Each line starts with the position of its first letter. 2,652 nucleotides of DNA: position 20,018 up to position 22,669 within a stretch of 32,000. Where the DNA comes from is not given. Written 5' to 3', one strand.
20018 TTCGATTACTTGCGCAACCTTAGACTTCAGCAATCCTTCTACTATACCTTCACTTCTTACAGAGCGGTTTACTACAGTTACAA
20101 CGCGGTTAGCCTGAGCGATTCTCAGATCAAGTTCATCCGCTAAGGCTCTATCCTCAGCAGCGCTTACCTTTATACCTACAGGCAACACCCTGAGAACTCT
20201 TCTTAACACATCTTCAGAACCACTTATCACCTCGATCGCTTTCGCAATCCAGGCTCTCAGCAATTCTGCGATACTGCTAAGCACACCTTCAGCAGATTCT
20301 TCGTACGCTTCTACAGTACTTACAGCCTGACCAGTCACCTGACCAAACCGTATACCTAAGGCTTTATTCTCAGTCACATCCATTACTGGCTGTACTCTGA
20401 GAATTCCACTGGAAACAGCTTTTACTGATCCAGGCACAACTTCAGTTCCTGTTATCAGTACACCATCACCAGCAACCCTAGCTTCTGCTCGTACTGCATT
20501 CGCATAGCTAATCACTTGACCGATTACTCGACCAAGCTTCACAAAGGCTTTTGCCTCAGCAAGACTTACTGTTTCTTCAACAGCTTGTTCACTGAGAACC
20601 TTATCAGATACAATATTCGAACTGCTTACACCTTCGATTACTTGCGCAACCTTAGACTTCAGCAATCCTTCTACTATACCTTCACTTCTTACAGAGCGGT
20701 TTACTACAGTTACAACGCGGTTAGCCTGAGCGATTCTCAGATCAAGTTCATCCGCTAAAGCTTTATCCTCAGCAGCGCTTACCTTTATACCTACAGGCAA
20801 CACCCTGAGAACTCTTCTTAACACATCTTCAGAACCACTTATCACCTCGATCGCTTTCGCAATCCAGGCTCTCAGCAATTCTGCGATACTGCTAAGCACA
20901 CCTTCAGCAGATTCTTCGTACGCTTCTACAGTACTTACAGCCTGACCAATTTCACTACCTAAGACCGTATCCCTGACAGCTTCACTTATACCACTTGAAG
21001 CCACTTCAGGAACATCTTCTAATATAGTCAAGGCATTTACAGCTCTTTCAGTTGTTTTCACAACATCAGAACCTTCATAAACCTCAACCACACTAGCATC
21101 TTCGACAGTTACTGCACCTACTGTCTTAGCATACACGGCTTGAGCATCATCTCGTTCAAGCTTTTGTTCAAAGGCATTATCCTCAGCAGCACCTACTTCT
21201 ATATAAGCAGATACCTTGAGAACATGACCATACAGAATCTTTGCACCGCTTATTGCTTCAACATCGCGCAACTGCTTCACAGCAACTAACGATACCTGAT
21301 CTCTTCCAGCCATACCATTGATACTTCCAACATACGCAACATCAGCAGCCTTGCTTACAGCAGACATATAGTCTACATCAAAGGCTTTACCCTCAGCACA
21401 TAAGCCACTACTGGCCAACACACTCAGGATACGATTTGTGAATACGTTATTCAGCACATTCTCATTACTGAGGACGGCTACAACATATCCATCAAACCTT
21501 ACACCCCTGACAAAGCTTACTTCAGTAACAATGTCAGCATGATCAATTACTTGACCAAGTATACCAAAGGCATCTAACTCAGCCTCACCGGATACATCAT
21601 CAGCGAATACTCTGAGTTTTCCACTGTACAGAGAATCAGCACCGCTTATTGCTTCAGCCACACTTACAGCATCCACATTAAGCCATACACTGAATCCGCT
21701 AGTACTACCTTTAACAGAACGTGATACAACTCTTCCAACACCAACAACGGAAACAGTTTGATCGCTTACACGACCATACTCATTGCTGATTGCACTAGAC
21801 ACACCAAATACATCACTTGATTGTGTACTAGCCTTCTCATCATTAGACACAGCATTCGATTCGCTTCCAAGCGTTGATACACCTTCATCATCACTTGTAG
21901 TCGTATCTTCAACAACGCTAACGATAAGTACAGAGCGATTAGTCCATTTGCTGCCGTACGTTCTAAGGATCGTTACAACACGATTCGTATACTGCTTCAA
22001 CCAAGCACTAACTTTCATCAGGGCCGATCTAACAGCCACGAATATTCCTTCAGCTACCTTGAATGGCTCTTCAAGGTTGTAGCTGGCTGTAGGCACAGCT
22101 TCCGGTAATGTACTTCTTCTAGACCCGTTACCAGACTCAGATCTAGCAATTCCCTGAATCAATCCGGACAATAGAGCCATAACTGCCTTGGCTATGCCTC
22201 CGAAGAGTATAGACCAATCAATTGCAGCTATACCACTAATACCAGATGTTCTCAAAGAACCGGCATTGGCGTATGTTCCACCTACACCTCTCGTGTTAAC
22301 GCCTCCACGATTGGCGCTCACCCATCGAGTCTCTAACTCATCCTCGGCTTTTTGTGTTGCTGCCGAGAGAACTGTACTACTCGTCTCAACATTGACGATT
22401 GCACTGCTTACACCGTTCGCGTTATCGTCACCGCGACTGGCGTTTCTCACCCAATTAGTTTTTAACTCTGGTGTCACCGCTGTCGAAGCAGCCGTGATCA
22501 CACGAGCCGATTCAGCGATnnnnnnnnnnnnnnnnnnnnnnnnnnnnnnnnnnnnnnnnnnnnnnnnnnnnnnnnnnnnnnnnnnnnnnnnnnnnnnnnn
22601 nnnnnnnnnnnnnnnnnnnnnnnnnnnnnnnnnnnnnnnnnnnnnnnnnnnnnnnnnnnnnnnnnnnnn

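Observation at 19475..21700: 205-aa near-identical tandem unit with an internal ~68-aa sub-periodicity and decayed relatives downstream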

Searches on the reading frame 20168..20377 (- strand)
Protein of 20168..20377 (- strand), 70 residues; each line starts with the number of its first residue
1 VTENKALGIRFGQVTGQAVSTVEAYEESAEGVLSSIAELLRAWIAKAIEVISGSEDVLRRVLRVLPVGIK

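Call 78: predict_structure(alignment_id=A5)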
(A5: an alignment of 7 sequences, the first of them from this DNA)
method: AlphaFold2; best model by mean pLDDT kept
length: 70 residues; sequences in the alignment: 7
mean_pLDDT: 54.3   pTM: 0.33
mean pLDDT of the five models: 54.3, 53.3, 51.2, 51.0, 49.4
residues with pLDDT >= 90: 0; 70-90: 1; 50-70: 51; < 50: 18
segments of 3 or more residues with pLDDT < 50: 1-8, 64-70
pLDDT, mean of each block of 10 residues (from residue 1): 46 55 52 59 66 58 43
secondary structure, 60 per line:
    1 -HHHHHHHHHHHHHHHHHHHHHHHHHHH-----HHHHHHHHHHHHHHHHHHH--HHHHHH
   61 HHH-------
elements in order: H2-28 H34-52 H55-63

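Call 93: fold_search(model_id=the predicted structure, library=pdb)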
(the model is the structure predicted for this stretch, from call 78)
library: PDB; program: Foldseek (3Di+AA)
matches with E <= 10: 3; with E <= 0.001: 0
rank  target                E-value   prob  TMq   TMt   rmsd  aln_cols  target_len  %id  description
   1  6yyy_A                7.8e+00  0.06  0.35  0.07  11.2        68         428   12  Aspartyl/Asparaginyl beta-hydroxylase (AspH) oxygenase and TPR domains in complex with manganese, 4,4-dimethyl-2-oxogl (released 2021-03-17)
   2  7yh5_E                8.9e+00  0.04  0.34  0.17   7.4        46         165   28  MazG(Mycobacterium tuberculosis) (released 2023-07-19)
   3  6u8y_B                9.5e+00  0.04  0.37  0.33   5.4        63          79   10  Structure of the membrane-bound sulfane sulfur reductase (MBS), an archaeal respiratory membrane complex (released 2020-09-09)

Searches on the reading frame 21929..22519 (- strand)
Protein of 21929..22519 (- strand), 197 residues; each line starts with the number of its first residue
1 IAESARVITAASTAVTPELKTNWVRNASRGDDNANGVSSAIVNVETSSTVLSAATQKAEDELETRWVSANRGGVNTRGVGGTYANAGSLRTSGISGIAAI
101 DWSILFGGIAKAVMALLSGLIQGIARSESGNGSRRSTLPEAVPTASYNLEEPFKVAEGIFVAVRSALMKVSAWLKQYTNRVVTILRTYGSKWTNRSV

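Call 79: find_related_loci(query=A6, collection=viral_contigs, flank=10000)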
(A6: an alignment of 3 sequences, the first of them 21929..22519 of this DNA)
Query A6 (197 aa) in viral_contigs; peptide patterns used: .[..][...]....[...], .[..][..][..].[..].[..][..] (x = any residue, [..] = any of these).
52 stretches matched a pattern, but none encodes a relative of the query by tblastn (E <= 1e-3).
